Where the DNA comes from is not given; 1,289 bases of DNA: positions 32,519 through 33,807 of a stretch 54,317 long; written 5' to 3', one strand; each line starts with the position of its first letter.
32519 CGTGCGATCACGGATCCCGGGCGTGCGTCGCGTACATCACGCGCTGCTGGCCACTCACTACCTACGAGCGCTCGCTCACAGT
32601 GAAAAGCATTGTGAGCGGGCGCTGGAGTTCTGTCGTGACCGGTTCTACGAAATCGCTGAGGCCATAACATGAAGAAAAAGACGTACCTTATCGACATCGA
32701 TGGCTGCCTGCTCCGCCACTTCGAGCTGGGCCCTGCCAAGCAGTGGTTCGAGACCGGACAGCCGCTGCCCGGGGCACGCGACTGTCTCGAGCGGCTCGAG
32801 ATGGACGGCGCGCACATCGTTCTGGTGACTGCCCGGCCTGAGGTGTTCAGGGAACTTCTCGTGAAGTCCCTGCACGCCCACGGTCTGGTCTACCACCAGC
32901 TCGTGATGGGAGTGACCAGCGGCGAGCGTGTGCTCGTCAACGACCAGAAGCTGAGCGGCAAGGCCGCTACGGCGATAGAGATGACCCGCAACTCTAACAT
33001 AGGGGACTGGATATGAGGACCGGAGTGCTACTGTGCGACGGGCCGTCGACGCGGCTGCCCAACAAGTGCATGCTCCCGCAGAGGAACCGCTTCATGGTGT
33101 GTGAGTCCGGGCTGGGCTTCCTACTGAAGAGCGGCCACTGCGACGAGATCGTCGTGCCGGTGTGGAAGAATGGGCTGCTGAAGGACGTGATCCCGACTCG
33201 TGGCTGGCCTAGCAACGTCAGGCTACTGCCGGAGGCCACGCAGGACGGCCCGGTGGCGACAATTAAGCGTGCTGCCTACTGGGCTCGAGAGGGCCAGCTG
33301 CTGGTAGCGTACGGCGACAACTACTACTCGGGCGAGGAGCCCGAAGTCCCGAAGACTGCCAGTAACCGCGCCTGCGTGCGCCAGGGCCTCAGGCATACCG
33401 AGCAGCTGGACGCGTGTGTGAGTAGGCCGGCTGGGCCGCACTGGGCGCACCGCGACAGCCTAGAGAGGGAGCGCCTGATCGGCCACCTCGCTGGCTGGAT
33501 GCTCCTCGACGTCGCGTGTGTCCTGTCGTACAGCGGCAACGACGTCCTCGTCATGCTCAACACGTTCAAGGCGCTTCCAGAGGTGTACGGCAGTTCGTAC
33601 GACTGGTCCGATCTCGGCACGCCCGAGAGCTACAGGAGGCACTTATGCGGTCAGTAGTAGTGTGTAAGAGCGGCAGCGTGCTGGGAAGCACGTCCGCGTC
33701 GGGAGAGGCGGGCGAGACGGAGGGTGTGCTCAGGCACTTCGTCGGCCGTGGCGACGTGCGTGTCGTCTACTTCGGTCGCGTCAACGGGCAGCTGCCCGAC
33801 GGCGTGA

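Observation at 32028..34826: Phage-encoded nucleotide-sugar pathway (kinase, HAD phosphatase, nucleotidyltransferase) coupled to a GT-B-like transferase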

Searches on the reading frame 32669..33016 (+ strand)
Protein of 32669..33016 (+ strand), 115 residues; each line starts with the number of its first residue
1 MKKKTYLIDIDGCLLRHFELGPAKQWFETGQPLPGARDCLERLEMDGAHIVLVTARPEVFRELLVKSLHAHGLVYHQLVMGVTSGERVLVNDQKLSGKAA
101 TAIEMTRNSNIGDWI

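Call 3: search_protein_families(library=pfam, proteins=[window:32669-33016:+], max_evalue=0.1)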
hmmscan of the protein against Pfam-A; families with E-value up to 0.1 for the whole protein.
window:32669-33016:+ (115 aa): 8 families
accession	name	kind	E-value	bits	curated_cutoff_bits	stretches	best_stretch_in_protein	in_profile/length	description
PF13344.12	Hydrolase_6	-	5.4e-06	26.8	27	1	7-75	2-58/101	Haloacid dehalogenase-like hydrolase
PF18143.6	HAD_SAK_2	-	0.0011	19.7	27.5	1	8-115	4-98/139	HAD domain in Swiss Army Knife RNA repair proteins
PF06941.18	NT5C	-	0.0011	19.3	24.8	1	24-95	60-126/180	5' nucleotidase, deoxy (Pyrimidine), cytosolic type C protein (NT5C)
PF24694.1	LNS2_PITM1-3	-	0.0012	19.3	27.7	1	7-80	2-70/124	PITM 1-3, LNS2 domain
PF03767.20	Acid_phosphat_B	-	0.0017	18.3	27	1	30-102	117-182/230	HAD superfamily, subfamily IIIB (Acid phosphatase)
PF00702.32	Hydrolase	-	0.0039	18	26.4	1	26-70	93-137/191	haloacid dehalogenase-like hydrolase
PF08282.18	Hydrolase_3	-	0.025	14.8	20.9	1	7-70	2-54/255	haloacid dehalogenase-like hydrolase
PF12710.13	HAD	-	0.045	14.6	27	1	32-73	86-127/189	haloacid dehalogenase-like hydrolase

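Call 4: search_protein_families(library=phrogs, proteins=[window:32669-33016:+], max_evalue=0.01)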
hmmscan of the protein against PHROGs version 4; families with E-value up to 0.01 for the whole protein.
window:32669-33016:+ (115 aa): 2 families
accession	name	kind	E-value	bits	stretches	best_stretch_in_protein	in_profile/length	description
phrog_1238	-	moron, auxiliary metabolic gene and host takeover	2.1e-11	44.7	1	2-77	21-92/155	phosphoheptose isomerase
phrog_415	-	other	2.6e-07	31.6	1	1-81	19-114/218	polynucleotide kinase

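Call 8: search_protein_families(library=ncbifam, proteins=[window:32669-33016:+], max_evalue=1)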
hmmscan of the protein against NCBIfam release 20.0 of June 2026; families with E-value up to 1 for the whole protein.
window:32669-33016:+ (115 aa): 11 families
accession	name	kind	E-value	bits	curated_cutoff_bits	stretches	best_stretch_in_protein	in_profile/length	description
TIGR01449.2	PGP_bact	equivalog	0.0015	18.1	180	1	28-69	82-123/213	phosphoglycolate phosphatase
TIGR00099.1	Cof-subfamily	subfamily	0.0023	17.5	137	1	7-69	3-54/256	Cof-type HAD-IIB family hydrolase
TIGR01675.1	plant-AP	equivalog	0.0032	16.8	264.3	1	24-89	111-179/229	plant acid phosphatase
NF009695.0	PRK13222.1-2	equivalog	0.009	15.5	225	1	25-72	88-135/226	phosphoglycolate phosphatase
TIGR01662.1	HAD-SF-IIIA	subfamily_domain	0.032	14.3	44.6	1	4-63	1-57/141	HAD-IIIA family hydrolase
NF009698.0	PRK13223.1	equivalog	0.047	12.9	466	1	32-69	102-139/272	phosphoglycolate phosphatase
NF010109.0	PRK13582.1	equivalog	0.058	13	133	1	20-81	57-117/205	bifunctional phosphoserine phosphatase/homoserine phosphotransferase ThrH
TIGR01486.1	HAD-SF-IIB-MPGP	subfamily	0.074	12.3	164.75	1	8-29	4-27/257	mannosyl-3-phosphoglycerate phosphatase family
TIGR01459.1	HAD-SF-IIA-hyp4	hypoth_equivalog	0.085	12.2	103.75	1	30-96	23-90/242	TIGR01459 family HAD-type hydrolase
TIGR02253.1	CTE7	subfamily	0.11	12.3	169.75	1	27-73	90-136/221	TIGR02253 family HAD-type hydrolase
NF046079.1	HAD_phos_BT0820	equivalog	0.13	12.6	165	1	8-78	5-68/137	BT0820 family HAD-type phosphatase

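Call 43: search_solved_structures(query=A4, max_evalue=10, show_alignments=2)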
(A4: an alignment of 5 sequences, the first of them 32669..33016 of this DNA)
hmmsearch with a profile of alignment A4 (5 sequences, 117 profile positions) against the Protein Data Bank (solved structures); distinct sequences matched with E-value up to 10: 21.
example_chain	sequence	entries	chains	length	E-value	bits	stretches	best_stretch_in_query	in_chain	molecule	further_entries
4xrp_A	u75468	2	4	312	0.00011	25.2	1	4-83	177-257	Pnkp1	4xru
5uj0_A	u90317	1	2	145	0.054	16.5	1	3-63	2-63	Polynucleotide kinase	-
3l8e_A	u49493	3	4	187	0.091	15.8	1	5-64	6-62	D,D-heptose 1,7-bisphosphate phosphatase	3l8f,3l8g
3qub_A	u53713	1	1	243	0.11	15.6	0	3-33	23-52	INORGANIC PYROPHOSPHATASE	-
3qu2_A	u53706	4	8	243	0.11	15.5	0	3-33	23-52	INORGANIC PYROPHOSPHATASE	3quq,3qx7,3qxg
3quc_A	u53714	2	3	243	0.12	15.5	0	3-33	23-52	INORGANIC PYROPHOSPHATASE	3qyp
3r9k_A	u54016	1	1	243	0.13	15.3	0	3-33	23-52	Putative beta-phosphoglucomutase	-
2gmw_A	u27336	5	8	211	0.13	15.3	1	5-64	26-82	D,D-heptose 1,7-bisphosphate phosphatase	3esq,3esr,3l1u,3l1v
3mc1_A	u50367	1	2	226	0.26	14.3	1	30-80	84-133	Predicted phosphatase, HAD family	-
1ltq_A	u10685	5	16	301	0.33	14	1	3-63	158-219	POLYNUCLEOTIDE KINASE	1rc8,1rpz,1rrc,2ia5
9jtz_A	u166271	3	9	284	0.36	13.9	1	29-73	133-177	Membrane-associated phosphatidylinositol transfer protein 1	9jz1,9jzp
2hi0_A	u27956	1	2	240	0.53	13.3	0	1-19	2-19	Putative phosphoglycolate phosphatase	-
3qgm_A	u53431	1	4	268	0.54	13.3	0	1-19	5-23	p-nitrophenyl phosphatase (Pho2)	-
4jdp_A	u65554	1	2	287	0.64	13.1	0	1-19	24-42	p-nitrophenyl phosphatase (Pho2)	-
2hsz_A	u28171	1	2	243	0.67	13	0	25-65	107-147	novel predicted phosphatase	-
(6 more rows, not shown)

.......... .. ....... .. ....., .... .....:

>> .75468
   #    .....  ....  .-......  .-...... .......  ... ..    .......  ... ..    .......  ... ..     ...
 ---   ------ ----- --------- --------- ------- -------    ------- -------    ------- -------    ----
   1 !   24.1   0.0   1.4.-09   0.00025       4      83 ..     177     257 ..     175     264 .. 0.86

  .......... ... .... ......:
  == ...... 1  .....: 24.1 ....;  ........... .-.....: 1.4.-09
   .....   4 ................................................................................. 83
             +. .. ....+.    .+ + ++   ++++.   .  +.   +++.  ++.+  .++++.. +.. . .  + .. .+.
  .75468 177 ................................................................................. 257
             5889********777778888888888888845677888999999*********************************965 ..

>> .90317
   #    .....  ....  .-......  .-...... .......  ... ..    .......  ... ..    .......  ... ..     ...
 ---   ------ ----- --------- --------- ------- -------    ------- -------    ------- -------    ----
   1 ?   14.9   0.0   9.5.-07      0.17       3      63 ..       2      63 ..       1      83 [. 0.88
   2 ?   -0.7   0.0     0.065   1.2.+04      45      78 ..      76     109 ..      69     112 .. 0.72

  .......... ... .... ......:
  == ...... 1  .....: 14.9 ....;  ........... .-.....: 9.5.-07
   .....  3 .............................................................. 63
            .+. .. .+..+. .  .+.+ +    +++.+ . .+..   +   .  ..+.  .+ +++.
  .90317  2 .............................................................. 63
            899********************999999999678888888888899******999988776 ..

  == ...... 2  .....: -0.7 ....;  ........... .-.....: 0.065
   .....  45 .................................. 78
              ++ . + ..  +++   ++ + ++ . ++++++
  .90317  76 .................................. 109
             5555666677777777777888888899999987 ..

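Call 47: search_dna_similar(query=window:32669-33016:+, collection=phages, mode=protein, max_evalue=0.01, max_rows=30)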
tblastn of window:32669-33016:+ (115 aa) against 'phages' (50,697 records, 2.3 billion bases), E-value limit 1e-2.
Records with a match: 7; places in all: 8; records where one place covers at least 80% of the query: 6.
Best place of each record, by identity: <60% 7.
By first word of the organism name: uncultured 3; Synechococcus 2; Marine 1; Ochrobactrum 1.
By host as written in the record: - 4; Synechococcus sp. KCZYC6 2; Ochrobactrum sp. POC9 1.
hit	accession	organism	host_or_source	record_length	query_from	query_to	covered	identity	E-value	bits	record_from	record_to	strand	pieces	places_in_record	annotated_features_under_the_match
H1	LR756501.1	uncultured phage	metagenomic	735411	1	112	97%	38.1%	5e-18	83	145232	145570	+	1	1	record has no annotation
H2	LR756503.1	uncultured phage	metagenomic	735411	1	112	97%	38.1%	5e-18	83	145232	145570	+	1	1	record has no annotation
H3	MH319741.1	Marine virus AG-345-E15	single cell amplified by WGA-X; seawater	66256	4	111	94%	37.6%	3e-10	61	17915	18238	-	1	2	record has no annotation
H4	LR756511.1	uncultured phage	metagenomic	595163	1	113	98%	33.9%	2e-9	59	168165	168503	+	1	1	record has no annotation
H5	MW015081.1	Synechococcus phage S-SRM01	Synechococcus sp. KCZYC6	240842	4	111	94%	32.4%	5e-10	61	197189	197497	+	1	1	3' phosphatase | fucosyltransferase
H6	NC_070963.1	Synechococcus phage S-SRM01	Synechococcus sp. KCZYC6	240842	4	111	94%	32.4%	5e-10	61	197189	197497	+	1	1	3' phosphatase | fucosyltransferase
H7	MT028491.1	Ochrobactrum phage vB_OspM_OC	Ochrobactrum sp. POC9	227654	4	80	67%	33.7%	5e-3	40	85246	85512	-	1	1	polynucleotide kinase | hypothetical protein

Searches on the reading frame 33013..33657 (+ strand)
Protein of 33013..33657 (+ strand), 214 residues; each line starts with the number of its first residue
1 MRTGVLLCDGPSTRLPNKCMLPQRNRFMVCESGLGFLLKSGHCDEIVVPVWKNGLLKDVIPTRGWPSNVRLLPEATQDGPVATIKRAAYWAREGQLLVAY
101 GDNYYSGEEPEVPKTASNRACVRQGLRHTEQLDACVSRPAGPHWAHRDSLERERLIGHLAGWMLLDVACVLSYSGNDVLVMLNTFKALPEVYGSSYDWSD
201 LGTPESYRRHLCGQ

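Call 3: search_protein_families(library=pfam, proteins=[window:33013-33657:+], max_evalue=0.1)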
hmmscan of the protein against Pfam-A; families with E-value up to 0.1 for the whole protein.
window:33013-33657:+ (214 aa): 0 families

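Call 4: search_protein_families(library=phrogs, proteins=[window:33013-33657:+], max_evalue=0.01)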
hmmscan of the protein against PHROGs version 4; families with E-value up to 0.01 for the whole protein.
window:33013-33657:+ (214 aa): 0 families

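Call 8: search_protein_families(library=ncbifam, proteins=[window:33013-33657:+], max_evalue=1)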
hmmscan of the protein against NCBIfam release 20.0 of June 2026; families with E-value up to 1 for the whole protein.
window:33013-33657:+ (214 aa): 1 family
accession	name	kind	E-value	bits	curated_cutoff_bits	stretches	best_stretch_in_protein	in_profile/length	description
NF045782.1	NicBOxredNboR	equivalog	0.057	13.1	260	1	3-48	10-55/206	nicotine blue oxidoreductase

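Call 10: search_solved_structures(query=window:33013-33657:+, max_evalue=10)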
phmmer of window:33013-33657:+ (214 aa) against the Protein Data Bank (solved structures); distinct sequences matched with E-value up to 10: 0.

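Call 20: find_homologous_proteins(query=window:33013-33657:+)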
Query window:33013-33657:+ (214 aa): 1 proteins with E <= 0.001 among 131 candidates.
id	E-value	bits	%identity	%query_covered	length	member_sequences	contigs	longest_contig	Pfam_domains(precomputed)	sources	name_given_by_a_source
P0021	1.2e-132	458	100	91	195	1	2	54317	-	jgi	jgi:hypothetical protein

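Call 41: search_solved_structures(query=A3, max_evalue=10, show_alignments=2)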
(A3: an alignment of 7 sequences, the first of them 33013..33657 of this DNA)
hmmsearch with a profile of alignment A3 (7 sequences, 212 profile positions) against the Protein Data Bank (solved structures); distinct sequences matched with E-value up to 10: 55.
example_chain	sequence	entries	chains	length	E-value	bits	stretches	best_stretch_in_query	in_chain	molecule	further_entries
3hl3_A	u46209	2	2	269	1.3e-07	35.3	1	2-109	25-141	Glucose-1-phosphate thymidylyltransferase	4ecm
4jis_A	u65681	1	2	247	2.3e-06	31.2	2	6-54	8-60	ribitol-5-phosphate cytidylyltransferase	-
1h5r_A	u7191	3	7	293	3.9e-06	30.5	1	1-169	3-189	GLUCOSE-1-PHOSPHATE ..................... | Glucose-1-phosphate thymidylyltransferase 1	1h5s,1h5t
3fww_A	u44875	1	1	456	4.2e-06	30.4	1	5-100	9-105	Bifunctional protein glmU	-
4fce_A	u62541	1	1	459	4.2e-06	30.3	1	5-100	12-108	Bifunctional protein GlmU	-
1h5r_B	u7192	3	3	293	5.1e-06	30.1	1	1-121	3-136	GLUCOSE-1-PHOSPHATE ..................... | Glucose-1-phosphate thymidylyltransferase 1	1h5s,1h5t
1h5s_D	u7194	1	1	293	6.1e-06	29.8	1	1-121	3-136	Glucose-1-phosphate thymidylyltransferase 1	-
1h5s_A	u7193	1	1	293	7.7e-06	29.5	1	1-120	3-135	Glucose-1-phosphate thymidylyltransferase 1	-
1fwy_A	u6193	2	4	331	1.7e-05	28.4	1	5-100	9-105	UDP-N-ACETYLGLUCOSAMINE PYROPHOSPHORYLASE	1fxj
3pkp_A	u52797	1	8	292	1.9e-05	28.2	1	2-171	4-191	Glucose-1-phosphate thymidylyltransferase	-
3pkq_A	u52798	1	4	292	2.1e-05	28.1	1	2-171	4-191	Glucose-1-phosphate thymidylyltransferase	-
1hv9_A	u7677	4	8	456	3e-05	27.6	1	5-100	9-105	UDP-N-ACETYLGLUCOSAMINE PYROPHOSPHORYLASE | Bifunctional protein glmU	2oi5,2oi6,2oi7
1iim_A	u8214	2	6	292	3e-05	27.5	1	2-171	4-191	glucose-1-phosphate thymidylyltransferase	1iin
1mp5_A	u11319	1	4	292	5.7e-05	26.7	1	2-120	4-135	Y177F VARIANT OF S. ENTERICA RmlA BOUND TO UDP-GLUCOSE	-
1mp3_A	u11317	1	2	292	5.7e-05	26.7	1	2-171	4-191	GLUCOSE-1-PHOSPHATE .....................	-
6jq8_A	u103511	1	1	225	0.00015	25.2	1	5-202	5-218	Putative 6-deoxy-D-mannoheptose pathway protein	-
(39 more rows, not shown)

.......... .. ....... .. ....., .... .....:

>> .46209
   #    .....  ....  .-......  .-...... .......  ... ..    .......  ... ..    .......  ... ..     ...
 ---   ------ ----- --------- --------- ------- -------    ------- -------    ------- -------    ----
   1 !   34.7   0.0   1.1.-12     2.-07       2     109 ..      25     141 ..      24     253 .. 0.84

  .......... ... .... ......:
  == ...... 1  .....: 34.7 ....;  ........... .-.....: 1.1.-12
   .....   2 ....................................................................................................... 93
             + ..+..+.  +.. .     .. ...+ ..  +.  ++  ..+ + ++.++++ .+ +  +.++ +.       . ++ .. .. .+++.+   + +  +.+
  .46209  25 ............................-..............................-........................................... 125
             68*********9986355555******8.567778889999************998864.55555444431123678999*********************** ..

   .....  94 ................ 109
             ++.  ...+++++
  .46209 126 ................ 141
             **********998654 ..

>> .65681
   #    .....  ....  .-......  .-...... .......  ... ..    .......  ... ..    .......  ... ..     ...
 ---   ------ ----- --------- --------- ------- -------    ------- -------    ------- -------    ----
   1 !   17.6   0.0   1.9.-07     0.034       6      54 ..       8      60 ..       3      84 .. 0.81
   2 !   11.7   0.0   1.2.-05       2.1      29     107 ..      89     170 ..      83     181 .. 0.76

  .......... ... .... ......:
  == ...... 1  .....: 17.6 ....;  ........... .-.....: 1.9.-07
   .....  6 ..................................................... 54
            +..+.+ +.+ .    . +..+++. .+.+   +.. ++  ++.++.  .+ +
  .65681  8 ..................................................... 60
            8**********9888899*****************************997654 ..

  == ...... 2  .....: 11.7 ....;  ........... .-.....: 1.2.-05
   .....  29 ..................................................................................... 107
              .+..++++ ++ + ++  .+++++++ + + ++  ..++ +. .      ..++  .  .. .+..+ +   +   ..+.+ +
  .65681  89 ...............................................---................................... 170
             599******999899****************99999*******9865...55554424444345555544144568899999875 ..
